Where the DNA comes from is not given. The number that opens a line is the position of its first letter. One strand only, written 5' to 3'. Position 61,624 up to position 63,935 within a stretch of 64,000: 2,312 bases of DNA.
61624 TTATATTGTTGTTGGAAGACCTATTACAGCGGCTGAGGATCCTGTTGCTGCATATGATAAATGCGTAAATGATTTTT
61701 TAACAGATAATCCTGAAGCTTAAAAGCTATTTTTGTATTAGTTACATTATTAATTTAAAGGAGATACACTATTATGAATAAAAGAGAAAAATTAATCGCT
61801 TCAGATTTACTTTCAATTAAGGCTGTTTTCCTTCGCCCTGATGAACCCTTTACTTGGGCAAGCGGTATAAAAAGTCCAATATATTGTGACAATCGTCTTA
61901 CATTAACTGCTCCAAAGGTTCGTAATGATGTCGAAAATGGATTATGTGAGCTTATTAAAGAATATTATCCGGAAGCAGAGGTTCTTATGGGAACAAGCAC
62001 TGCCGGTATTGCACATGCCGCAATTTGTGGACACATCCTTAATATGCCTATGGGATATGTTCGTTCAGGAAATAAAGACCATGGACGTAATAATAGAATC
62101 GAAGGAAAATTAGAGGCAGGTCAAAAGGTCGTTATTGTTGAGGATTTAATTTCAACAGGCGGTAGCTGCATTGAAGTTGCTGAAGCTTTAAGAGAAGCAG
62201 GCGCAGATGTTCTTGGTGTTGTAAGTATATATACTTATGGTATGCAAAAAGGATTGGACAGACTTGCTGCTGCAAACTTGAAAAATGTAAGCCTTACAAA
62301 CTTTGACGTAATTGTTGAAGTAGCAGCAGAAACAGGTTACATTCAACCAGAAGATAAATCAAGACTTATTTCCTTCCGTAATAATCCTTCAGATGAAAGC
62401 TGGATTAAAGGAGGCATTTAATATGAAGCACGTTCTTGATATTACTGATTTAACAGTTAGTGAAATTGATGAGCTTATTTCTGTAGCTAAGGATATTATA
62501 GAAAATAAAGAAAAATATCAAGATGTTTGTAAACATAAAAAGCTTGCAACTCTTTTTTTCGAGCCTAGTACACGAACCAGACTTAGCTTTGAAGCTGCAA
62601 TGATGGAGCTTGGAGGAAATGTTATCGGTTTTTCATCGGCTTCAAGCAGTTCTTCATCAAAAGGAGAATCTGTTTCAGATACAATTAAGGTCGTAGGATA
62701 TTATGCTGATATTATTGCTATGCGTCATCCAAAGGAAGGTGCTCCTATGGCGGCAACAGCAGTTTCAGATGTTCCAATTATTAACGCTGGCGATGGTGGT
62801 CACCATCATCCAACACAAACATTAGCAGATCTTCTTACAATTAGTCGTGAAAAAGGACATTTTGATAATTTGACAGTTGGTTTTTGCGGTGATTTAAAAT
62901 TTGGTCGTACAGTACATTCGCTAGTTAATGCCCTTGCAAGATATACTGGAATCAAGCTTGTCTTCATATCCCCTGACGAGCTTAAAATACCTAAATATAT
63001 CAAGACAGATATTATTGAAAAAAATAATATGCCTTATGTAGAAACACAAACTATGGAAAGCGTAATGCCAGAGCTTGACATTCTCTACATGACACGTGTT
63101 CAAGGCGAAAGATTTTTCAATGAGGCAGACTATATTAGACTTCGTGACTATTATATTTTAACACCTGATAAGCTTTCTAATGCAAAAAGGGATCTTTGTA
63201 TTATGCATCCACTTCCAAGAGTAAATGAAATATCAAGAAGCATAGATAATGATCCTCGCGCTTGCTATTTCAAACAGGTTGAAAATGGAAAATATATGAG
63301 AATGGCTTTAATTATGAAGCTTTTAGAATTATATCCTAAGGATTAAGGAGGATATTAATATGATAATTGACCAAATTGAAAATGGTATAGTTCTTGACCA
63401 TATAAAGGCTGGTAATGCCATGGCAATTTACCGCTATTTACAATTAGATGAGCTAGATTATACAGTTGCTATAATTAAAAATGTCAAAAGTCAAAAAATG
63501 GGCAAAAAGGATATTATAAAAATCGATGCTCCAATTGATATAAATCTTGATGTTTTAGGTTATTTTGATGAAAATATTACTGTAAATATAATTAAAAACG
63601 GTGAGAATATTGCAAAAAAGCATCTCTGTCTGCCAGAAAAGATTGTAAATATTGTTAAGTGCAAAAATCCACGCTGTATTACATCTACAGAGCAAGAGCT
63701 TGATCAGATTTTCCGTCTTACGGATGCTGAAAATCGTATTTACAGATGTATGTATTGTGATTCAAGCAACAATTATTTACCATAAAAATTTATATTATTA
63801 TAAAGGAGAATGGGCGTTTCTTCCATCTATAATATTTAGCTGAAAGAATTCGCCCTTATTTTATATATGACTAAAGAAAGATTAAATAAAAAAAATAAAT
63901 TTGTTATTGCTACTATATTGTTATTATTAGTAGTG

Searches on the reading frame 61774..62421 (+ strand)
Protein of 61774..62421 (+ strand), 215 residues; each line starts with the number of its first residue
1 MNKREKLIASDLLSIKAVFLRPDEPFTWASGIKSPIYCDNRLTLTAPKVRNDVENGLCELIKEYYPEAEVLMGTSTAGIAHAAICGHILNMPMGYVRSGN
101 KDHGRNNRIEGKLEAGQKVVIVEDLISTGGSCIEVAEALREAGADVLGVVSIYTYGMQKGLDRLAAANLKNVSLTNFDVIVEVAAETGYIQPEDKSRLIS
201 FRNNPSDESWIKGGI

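Call 71: search_protein_families(library=pfam, proteins=[window:61774-62421:+], max_evalue=0.001)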
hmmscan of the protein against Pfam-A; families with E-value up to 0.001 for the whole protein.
window:61774-62421:+ (215 aa): 2 families
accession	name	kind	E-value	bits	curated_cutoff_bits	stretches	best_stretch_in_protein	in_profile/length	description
PF00156.33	Pribosyltran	-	2e-09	37.4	26.3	1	67-173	29-144/158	Phosphoribosyl transferase domain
PF14681.12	UPRTase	-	9.4e-05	22.4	27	1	107-175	112-178/206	Uracil phosphoribosyltransferase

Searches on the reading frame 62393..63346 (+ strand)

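Call 71: search_protein_families(library=pfam, proteins=[window:62393-63346:+], max_evalue=0.001)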
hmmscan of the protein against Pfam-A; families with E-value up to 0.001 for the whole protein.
window:62393-63346:+ (317 aa): 2 families
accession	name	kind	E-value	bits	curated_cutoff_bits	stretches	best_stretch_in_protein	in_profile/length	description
PF02729.26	OTCace_N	-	4.7e-48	163.5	29.9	1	12-151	1-147/148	Aspartate/ornithine carbamoyltransferase, carbamoyl-P binding domain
PF00185.30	OTCace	-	7.7e-28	98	29.4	1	159-308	2-155/157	Aspartate/ornithine carbamoyltransferase, Asp/Orn binding domain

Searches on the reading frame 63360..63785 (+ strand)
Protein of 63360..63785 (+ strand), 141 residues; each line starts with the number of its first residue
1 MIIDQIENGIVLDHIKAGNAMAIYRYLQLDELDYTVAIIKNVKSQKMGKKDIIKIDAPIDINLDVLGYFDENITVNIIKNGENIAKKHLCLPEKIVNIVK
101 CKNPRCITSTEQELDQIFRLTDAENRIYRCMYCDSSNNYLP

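Call 71: search_protein_families(library=pfam, proteins=[window:63360-63785:+], max_evalue=0.001)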
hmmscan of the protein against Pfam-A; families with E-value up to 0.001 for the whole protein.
window:63360-63785:+ (141 aa): 2 families
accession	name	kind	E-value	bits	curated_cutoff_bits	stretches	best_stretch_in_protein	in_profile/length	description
PF01948.23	PyrI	-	2.2e-28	98.7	25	1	3-89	3-92/93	Aspartate carbamoyltransferase regulatory chain, allosteric domain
PF02748.20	PyrI_C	-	6.5e-14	51.9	23.4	1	94-136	1-42/48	Aspartate carbamoyltransferase regulatory chain, metal binding domain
